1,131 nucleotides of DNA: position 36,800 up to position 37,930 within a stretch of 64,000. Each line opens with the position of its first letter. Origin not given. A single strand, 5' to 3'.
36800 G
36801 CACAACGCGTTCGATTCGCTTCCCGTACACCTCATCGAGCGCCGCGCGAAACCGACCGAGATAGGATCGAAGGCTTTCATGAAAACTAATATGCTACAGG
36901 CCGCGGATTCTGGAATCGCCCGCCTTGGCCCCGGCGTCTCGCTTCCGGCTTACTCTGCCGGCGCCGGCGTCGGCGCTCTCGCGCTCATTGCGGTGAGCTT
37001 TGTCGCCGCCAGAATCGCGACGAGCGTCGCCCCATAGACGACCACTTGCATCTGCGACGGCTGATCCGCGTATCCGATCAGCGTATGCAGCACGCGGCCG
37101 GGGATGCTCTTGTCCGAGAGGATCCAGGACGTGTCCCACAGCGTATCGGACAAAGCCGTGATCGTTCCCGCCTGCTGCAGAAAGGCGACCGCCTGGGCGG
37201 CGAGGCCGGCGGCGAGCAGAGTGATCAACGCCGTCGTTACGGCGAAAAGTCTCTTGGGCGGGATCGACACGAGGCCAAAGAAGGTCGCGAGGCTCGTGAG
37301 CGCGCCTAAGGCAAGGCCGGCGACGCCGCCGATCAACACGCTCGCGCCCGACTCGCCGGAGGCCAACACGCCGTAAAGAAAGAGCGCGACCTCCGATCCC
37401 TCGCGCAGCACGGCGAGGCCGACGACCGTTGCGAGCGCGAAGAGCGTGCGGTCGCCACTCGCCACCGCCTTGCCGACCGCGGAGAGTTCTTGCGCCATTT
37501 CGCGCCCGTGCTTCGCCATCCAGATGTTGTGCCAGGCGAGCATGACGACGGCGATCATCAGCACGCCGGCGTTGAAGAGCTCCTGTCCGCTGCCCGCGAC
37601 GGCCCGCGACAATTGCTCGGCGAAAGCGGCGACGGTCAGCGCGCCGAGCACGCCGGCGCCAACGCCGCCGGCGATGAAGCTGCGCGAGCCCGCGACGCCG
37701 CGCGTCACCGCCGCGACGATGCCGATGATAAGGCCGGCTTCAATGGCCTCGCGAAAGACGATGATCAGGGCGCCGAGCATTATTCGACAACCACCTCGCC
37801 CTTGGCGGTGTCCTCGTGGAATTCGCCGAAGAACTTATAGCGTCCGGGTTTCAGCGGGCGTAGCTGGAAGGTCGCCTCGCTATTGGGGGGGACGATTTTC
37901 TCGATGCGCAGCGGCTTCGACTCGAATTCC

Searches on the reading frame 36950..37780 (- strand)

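Call 30: search_protein_families(library=pfam, proteins=[window:36950-37780:-], max_evalue=0.001)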
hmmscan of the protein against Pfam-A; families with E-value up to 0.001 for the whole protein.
window:36950-37780:- (276 aa): 1 family
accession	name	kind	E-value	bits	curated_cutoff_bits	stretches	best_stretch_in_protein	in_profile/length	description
PF03239.20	FTR1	-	1.6e-33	116.7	25.3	1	1-259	1-269/284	Iron permease FTR1 family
